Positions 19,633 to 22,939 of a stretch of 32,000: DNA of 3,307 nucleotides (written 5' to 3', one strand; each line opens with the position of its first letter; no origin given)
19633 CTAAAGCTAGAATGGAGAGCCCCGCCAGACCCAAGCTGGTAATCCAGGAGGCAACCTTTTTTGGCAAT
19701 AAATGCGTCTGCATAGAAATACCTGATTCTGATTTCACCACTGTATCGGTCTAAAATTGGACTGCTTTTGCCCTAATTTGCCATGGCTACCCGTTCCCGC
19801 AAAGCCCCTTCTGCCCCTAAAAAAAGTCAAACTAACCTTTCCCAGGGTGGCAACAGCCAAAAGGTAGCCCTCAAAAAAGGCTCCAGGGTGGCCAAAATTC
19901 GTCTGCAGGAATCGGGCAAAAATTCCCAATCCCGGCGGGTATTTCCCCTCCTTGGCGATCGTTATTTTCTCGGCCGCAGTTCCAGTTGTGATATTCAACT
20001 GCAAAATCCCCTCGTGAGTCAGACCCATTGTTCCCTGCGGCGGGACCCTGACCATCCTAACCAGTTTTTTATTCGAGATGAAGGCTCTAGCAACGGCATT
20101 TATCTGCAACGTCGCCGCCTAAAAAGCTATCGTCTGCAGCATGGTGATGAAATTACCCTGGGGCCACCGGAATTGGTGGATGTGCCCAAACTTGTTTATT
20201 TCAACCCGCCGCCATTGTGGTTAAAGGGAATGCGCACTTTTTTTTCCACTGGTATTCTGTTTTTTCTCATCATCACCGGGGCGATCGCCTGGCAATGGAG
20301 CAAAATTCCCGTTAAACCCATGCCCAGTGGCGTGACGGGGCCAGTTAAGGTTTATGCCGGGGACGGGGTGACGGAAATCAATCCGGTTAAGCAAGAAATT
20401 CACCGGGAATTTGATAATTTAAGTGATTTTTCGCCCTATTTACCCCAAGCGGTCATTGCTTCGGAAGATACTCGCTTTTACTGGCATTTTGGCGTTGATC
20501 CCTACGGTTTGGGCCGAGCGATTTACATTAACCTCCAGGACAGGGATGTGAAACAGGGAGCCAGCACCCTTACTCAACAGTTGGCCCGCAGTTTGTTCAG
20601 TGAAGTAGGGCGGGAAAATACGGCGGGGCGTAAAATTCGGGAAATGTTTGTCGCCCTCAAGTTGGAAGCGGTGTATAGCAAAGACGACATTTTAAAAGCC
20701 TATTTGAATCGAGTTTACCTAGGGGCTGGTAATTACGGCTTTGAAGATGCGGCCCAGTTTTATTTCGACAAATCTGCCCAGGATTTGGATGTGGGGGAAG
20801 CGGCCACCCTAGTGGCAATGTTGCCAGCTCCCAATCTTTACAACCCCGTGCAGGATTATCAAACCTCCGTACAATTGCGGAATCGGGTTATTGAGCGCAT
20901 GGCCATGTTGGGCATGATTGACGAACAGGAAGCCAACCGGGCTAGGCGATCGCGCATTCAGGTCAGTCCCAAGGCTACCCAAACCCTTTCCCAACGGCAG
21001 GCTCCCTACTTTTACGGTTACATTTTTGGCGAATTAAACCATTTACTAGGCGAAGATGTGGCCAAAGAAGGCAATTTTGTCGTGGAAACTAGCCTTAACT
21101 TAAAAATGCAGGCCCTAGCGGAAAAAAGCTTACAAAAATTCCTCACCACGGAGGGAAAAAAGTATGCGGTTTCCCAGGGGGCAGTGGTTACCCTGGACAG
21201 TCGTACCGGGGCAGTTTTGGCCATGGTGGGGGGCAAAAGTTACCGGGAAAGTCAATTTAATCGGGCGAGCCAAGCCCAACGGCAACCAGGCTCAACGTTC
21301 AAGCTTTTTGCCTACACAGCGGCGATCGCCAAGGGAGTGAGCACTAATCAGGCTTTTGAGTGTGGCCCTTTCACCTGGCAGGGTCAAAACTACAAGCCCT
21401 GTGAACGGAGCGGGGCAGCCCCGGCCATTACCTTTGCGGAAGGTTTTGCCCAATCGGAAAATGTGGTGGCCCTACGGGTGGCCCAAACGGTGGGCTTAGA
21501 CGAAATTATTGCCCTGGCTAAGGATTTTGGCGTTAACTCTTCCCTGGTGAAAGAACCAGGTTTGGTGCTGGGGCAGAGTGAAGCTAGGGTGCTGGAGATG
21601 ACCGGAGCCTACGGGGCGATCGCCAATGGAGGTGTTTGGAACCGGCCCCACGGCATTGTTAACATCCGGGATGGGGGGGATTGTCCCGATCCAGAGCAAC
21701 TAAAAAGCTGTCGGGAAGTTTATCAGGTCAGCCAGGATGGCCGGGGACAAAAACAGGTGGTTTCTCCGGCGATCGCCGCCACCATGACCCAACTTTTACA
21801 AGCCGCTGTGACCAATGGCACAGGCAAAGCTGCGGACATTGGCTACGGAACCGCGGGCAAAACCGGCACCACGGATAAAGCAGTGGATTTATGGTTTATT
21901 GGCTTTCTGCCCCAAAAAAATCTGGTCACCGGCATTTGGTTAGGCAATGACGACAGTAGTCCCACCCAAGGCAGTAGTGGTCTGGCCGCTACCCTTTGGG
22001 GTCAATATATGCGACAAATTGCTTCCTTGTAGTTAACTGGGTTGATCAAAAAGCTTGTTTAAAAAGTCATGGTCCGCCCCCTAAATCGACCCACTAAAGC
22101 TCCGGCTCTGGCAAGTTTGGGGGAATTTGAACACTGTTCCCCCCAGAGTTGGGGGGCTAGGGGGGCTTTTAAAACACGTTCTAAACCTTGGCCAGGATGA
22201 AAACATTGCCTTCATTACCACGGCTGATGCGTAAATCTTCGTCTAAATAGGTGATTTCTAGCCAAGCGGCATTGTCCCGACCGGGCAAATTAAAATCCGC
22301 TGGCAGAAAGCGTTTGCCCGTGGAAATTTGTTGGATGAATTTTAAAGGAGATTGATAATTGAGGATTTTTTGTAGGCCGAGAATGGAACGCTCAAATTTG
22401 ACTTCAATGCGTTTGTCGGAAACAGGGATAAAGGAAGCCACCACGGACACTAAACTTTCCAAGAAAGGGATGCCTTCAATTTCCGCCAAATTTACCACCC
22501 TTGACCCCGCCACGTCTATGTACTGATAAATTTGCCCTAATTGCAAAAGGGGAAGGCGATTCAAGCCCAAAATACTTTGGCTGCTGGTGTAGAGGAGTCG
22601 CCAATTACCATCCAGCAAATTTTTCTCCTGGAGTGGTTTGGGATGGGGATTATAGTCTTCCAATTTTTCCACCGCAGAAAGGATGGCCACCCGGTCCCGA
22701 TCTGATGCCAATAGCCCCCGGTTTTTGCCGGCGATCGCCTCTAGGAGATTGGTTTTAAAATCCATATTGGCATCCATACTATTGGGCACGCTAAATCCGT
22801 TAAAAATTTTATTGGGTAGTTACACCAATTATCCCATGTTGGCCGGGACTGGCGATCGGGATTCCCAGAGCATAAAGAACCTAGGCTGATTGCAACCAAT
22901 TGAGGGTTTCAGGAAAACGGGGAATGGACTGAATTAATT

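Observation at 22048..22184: MITE insertions sit in TTAG at stop codons; the junction forms the TAG stop of two genes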

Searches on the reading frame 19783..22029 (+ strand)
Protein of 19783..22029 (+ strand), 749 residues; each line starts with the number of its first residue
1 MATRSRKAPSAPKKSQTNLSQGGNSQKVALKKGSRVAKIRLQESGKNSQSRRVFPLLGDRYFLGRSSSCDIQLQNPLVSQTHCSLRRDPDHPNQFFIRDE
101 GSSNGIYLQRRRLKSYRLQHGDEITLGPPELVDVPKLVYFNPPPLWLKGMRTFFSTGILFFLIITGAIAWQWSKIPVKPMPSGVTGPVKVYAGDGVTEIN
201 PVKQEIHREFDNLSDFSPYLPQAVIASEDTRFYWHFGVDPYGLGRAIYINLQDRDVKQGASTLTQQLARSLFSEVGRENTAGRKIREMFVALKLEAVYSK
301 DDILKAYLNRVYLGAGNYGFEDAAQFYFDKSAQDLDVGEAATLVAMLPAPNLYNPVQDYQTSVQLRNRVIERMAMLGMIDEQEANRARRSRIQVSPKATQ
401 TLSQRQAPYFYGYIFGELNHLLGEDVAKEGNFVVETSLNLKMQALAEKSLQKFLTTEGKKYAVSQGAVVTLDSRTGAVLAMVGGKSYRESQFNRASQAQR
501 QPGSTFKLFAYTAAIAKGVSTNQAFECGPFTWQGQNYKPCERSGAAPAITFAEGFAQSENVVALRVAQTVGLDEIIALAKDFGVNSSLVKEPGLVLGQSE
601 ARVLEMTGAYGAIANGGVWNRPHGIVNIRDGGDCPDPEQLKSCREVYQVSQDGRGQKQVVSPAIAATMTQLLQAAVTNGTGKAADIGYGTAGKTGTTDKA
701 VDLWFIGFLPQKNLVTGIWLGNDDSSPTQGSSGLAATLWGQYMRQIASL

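Call 68: search_protein_families(library=pfam, proteins=[window:19783-22029:+], max_evalue=0.001)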
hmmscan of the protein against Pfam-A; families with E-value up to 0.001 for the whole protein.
window:19783-22029:+ (749 aa): 4 families
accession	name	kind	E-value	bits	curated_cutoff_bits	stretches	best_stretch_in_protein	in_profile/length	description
PF00912.28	Transgly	-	1e-57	194.8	27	1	201-373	7-177/178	Transglycosylase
PF00905.27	Transpeptidase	-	1.2e-38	133.5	22.1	1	466-726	1-282/299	Penicillin binding protein transpeptidase domain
PF00498.31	FHA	-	4e-20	72.5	20.7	1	61-127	1-67/67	FHA domain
PF16697.10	Yop-YscD_cpl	-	3.5e-11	43.6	33.2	1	52-131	10-88/94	Inner membrane component of T3SS, cytoplasmic domain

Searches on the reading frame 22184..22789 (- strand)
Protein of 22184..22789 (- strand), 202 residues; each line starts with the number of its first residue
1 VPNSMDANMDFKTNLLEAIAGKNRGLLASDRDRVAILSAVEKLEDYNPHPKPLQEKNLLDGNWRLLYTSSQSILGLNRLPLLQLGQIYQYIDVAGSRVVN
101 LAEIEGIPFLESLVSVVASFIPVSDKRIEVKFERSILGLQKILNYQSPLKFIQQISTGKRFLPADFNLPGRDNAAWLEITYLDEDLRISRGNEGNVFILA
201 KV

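Call 18: find_homologous_proteins(query=window:22184-22777:-, max_evalue=1e-20)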
Query seq(198 aa) (198 aa): 3074 proteins with E <= 1e-20 among 3535 candidates; the best 120 are listed.
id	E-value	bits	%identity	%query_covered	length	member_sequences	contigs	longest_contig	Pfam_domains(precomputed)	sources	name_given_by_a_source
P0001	2.8e-120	417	98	100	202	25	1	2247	PF04755.19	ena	-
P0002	1.9e-104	365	87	97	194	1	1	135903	PF04755.19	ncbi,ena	-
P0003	1.6e-102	359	86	97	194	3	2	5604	PF04755.19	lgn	-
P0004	1.3e-97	343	82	97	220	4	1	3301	PF04755.19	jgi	jgi:hypothetical protein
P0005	2.1e-95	336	79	98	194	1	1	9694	PF04755.19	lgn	-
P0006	2.7e-95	335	80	97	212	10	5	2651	PF04755.19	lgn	-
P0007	4.6e-91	322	77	97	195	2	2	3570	PF04755.19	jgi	jgi:hypothetical protein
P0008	2.4e-86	306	73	98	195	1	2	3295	PF04755.19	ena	-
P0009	3.5e-85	302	71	97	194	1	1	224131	PF04755.19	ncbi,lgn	-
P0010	1.2e-83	297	71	97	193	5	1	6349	PF04755.19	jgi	jgi:hypothetical protein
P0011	1.5e-83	297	70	97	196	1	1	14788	PF04755.19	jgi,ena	jgi:hypothetical protein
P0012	1.6e-83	297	70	97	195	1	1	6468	PF04755.19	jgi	jgi:hypothetical protein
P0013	5.2e-82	292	69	97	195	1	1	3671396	PF04755.19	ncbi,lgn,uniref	ncbi:PAP/fibrillin family protein [Synechocystis sp. LKSZ1]|uniref:PAP/fibrillin family protein n=1 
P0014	1.3e-81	291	69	98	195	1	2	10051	PF04755.19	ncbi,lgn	-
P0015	2.1e-81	290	70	97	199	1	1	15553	PF04755.19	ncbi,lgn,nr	ncbi:MAG: PAP/fibrillin family protein [Snowella sp.]|nr:PAP/fibrillin family protein [Snowella sp.]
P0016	2.9e-81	290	68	97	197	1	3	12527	PF04755.19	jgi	jgi:hypothetical protein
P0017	5.4e-81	289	68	97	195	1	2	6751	PF04755.19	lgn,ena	-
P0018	8.6e-81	288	68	97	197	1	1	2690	PF04755.19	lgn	-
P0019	4.1e-80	286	67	97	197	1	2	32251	PF04755.19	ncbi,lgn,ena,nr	ncbi:MAG TPA: fibrillin [Cyanothece sp. UBA12306]|nr:fibrillin [Cyanothece sp. UBA12306]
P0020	4.0e-79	283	68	97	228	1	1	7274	PF04755.19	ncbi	-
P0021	4.3e-79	283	66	97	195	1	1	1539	PF04755.19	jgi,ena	-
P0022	7.0e-79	282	68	97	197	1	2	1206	PF04755.19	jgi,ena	jgi:hypothetical protein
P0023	1.7e-78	281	64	97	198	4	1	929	PF04755.19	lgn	-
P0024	2.5e-78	280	68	97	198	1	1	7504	PF04755.19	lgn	-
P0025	2.8e-78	280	67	97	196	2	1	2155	PF04755.19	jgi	jgi:hypothetical protein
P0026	3.4e-78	280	66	97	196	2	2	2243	PF04755.19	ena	-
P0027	3.5e-78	280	64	97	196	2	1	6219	PF04755.19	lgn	-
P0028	3.9e-78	279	64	97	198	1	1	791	PF04755.19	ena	-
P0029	3.9e-78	279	67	97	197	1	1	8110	PF04755.19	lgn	-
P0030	5.5e-78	279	64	97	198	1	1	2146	PF04755.19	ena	-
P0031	5.6e-78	279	64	97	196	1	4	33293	PF04755.19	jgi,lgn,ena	jgi:hypothetical protein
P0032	7.3e-78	279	63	97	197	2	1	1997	PF04755.19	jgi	jgi:hypothetical protein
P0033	8.8e-78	278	68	97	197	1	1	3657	PF04755.19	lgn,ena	-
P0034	9.7e-78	278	64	97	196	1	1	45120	PF04755.19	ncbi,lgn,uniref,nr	ncbi:fibrillin [Hydrococcus rivularis NIES-593]|uniref:Fibrillin n=1 Tax=Hydrococcus rivularis NIES-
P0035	1.1e-77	278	63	97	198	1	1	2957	PF04755.19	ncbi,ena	-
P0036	1.3e-77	278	65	97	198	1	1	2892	PF04755.19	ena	-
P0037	1.3e-77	278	67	97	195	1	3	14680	PF04755.19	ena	-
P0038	1.3e-77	278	65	97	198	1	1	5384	PF04755.19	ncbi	ncbi:MAG: PAP/fibrillin family protein [Cyanobacteria bacterium P01_G01_bin.49]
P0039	1.5e-77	278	63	97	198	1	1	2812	PF04755.19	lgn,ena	-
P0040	1.5e-77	278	63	97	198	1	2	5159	PF04755.19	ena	-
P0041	1.7e-77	277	65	97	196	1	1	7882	PF04755.19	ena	-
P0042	1.8e-77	277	65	97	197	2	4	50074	PF04755.19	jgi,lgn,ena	jgi:hypothetical protein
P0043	2.0e-77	277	64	97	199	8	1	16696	PF04755.19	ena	-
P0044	2.5e-77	277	65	97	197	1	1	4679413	PF04755.19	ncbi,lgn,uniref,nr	ncbi:PAP fibrillin family protein [Rippkaea orientalis PCC 8801]|uniref:PAP fibrillin family protein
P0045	2.6e-77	277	66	97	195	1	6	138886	PF04755.19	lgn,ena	-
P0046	2.7e-77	277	64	97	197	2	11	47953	PF04755.19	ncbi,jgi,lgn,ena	jgi:hypothetical protein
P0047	2.8e-77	277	63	97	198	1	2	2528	PF04755.19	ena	-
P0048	3.4e-77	276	65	97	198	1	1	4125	PF04755.19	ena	-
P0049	3.5e-77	276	65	97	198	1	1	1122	PF04755.19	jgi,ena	-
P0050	3.6e-77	276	66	97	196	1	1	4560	PF04755.19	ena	-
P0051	4.8e-77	276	63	97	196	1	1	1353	PF04755.19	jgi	jgi:PAP_fibrillin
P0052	4.9e-77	276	65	97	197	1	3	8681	PF04755.19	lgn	-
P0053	7.3e-77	275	63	97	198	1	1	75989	PF04755.19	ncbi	-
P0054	8.6e-77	275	65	97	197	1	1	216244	PF04755.19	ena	-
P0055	1.0e-76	275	65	97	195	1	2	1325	PF04755.19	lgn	-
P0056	1.3e-76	275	65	97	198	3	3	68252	PF04755.19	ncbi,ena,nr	ncbi:MAG: PAP/fibrillin family protein [Xenococcaceae cyanobacterium MO_188.B32]|nr:PAP/fibrillin fa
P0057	1.3e-76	274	65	97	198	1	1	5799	PF04755.19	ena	-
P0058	1.4e-76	274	65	96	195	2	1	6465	PF04755.19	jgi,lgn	jgi:hypothetical protein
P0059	1.7e-76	274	65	97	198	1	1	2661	PF04755.19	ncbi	-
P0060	1.8e-76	274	64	97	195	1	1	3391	PF04755.19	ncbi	ncbi:MAG: PAP/fibrillin family protein [Microcystaceae cyanobacterium]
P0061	1.8e-76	274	65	97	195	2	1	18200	PF04755.19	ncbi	ncbi:MAG: PAP/fibrillin family protein [Microcystaceae cyanobacterium]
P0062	1.8e-76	274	64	96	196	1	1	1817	PF04755.19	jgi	jgi:hypothetical protein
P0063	1.9e-76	274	64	97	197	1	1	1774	PF04755.19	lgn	-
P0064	2.0e-76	274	67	97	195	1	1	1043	PF04755.19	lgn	-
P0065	2.4e-76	274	64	97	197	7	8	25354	PF04755.19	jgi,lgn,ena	jgi:hypothetical protein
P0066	2.6e-76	274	63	97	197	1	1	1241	PF04755.19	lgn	-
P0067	2.8e-76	273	64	97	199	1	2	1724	PF04755.19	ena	-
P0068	3.0e-76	273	63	97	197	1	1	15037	PF04755.19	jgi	jgi:hypothetical protein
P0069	3.0e-76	273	63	97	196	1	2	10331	PF04755.19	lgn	-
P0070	3.4e-76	273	65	97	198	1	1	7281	PF04755.19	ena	-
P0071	3.8e-76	273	64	97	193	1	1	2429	PF04755.19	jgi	jgi:hypothetical protein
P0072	3.8e-76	273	60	97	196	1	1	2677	PF04755.19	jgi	jgi:hypothetical protein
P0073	4.5e-76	273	65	97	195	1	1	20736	PF04755.19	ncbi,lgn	-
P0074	4.9e-76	273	64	97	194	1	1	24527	PF04755.19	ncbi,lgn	-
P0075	5.7e-76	272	65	97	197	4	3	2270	PF04755.19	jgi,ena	jgi:hypothetical protein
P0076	5.8e-76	272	63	97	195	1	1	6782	PF04755.19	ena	-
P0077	5.9e-76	272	63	97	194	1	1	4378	PF04755.19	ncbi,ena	-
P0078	6.0e-76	272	66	97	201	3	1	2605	PF04755.19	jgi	jgi:hypothetical protein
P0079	6.6e-76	272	66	97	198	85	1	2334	PF04755.19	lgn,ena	-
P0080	6.7e-76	272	64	97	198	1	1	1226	PF04755.19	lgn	-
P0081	7.6e-76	272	65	97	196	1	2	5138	PF04755.19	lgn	-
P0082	8.6e-76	272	64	97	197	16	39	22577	PF04755.19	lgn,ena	-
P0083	1.1e-75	271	65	97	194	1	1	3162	PF04755.19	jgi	jgi:hypothetical protein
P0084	1.1e-75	271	65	97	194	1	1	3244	PF04755.19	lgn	-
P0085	1.2e-75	271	63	97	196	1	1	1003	PF04755.19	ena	-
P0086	1.3e-75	271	64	96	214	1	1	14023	PF04755.19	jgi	jgi:PAP_fibrillin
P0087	1.3e-75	271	63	97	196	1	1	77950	PF04755.19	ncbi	ncbi:MAG: PAP/fibrillin family protein [Xenococcaceae cyanobacterium]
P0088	1.5e-75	271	63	97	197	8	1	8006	PF04755.19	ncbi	-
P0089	1.6e-75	271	65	97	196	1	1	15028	PF04755.19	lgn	-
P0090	1.6e-75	271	62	97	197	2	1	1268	PF04755.19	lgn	-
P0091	1.7e-75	271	63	97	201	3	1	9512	PF04755.19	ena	-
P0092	2.3e-75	270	64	99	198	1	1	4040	PF04755.19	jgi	jgi:hypothetical protein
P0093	2.4e-75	270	64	97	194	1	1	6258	PF04755.19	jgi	-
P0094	2.4e-75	270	64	96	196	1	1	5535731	PF04755.19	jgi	jgi:hypothetical protein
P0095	2.4e-75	270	63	97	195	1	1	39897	PF04755.19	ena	-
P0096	2.5e-75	270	65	97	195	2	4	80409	PF04755.19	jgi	jgi:hypothetical protein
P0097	2.5e-75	270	64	97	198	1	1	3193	PF04755.19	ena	-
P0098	2.6e-75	270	63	98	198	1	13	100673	PF04755.19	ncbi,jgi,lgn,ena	jgi:hypothetical protein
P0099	2.6e-75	270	64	96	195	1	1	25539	PF04755.19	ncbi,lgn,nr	ncbi:MAG: fibrillin [Cyanobacteria bacterium RI_101]|nr:fibrillin [Cyanobacteria bacterium RI_101]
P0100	2.6e-75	270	64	97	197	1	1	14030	PF04755.19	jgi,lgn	jgi:hypothetical protein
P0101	2.7e-75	270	62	97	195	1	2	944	PF04755.19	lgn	-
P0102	2.7e-75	270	63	97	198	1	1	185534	PF04755.19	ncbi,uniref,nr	ncbi:PAP/fibrillin family protein [Crocosphaera sp. XPORK-15E]|uniref:PAP/fibrillin family protein n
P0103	2.8e-75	270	64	97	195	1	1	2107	PF04755.19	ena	-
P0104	3.1e-75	270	63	97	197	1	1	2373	PF04755.19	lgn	-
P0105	3.3e-75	270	64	97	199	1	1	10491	PF04755.19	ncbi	ncbi:MAG: PAP/fibrillin family protein [Xenococcus sp. (in: cyanobacteria)]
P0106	3.7e-75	270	63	97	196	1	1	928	PF04755.19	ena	-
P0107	3.9e-75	270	62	97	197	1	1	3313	PF04755.19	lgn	-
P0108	4.0e-75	270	64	96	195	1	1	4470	PF04755.19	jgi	-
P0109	4.3e-75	270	63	98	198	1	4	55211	PF04755.19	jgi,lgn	jgi:hypothetical protein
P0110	4.3e-75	270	65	99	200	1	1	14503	PF04755.19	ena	-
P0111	4.3e-75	270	64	97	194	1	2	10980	PF04755.19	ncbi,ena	-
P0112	5.0e-75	269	63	96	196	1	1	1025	PF04755.19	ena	-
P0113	5.4e-75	269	64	96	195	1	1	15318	PF04755.19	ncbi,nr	ncbi:MAG: PAP/fibrillin family protein [Cyanobacteriota bacterium]|nr:PAP/fibrillin family protein [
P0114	5.6e-75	269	64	97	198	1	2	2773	PF04755.19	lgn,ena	-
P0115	5.7e-75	269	64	96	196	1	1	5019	PF04755.19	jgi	jgi:hypothetical protein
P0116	5.9e-75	269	61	97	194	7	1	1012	PF04755.19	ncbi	-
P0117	5.9e-75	269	63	97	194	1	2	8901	PF04755.19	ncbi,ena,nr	ncbi:MAG: PAP/fibrillin family protein [Prochloraceae cyanobacterium]|nr:PAP/fibrillin family protei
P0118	6.6e-75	269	63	97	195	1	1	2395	PF04755.19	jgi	jgi:hypothetical protein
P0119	7.3e-75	269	64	97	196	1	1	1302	PF04755.19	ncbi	-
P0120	7.4e-75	269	63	97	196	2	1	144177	PF04755.19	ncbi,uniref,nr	ncbi:fibrillin [Aphanothece hegewaldii CCALA 016]|uniref:Fibrillin n=1 Tax=Aphanothece hegewaldii CC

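Call 20: find_encoding_contigs(protein=P0001, flank=3000, max_places=4)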
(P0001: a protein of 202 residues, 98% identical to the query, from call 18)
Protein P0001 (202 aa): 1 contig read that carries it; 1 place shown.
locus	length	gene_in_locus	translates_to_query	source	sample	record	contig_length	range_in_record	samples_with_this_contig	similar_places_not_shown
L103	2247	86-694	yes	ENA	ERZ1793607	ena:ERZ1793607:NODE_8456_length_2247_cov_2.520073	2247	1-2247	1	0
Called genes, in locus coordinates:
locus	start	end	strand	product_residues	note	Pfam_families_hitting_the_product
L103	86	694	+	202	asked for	PF04755:PAP_fibrillin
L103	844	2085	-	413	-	PF00905:Transpeptidase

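Call 21: find_encoding_contigs(protein=P0002, flank=3000, max_places=3)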
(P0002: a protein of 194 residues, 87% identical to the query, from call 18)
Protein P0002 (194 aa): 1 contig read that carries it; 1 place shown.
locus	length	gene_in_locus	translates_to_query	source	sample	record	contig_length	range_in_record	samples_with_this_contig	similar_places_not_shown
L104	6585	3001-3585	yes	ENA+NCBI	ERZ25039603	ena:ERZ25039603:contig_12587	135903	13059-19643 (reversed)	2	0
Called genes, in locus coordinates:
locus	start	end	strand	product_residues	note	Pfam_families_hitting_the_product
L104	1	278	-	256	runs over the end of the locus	PF13483:Lactamase_B_3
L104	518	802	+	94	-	-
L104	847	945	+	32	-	-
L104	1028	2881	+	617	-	PF00005:ABC_tran, PF13304:AAA_21 (faint), PF08352:oligo_HPY, PF00005:ABC_tran, PF02463:SMC_N, PF13401:AAA_22 (weak)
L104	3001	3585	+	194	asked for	PF04755:PAP_fibrillin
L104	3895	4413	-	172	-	PF01842:ACT, PF22629:ACT_AHAS_ss, PF13710:ACT_5, PF10369:ALS_ss_C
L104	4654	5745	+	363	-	PF13599:Pentapeptide_4 (weak), PF00805:Pentapeptide, PF13576:Pentapeptide_3 (weak), PF13599:Pentapeptide_4 (weak), PF00805:Pentapeptide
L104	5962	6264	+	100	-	PF00253:Ribosomal_S14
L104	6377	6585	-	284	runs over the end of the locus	PF01987:AIM24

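Call 22: find_encoding_contigs(protein=P0005, flank=3000, max_places=3)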
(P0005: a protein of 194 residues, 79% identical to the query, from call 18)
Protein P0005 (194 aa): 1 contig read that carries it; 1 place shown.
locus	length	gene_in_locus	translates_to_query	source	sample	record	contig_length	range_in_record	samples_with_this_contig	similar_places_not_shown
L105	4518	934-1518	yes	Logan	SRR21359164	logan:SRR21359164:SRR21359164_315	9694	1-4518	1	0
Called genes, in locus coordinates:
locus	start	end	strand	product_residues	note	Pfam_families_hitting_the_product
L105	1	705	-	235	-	?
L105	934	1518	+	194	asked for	PF04755:PAP_fibrillin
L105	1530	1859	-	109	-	PF18480:DUF5615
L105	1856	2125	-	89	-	PF04255:DUF433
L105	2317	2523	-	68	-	-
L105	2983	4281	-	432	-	PF00364:Biotin_lipoyl, PF02817:E3_binding, PF00198:2-oxoacid_dh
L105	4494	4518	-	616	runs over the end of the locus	PF06480:FtsH_ext, PF06068:TIP49 (faint), PF00004:AAA, PF07728:AAA_5 (weak), PF17862:AAA_lid_3, PF01434:Peptidase_M41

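Call 68: search_protein_families(library=pfam, proteins=[window:22184-22789:-], max_evalue=0.001)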
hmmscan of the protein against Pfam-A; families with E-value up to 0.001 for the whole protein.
window:22184-22789:- (202 aa): 1 family
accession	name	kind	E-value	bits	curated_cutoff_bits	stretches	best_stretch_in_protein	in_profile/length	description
PF04755.18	PAP_fibrillin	-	3.1e-71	239.9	22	1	9-200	1-198/198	PAP_fibrillin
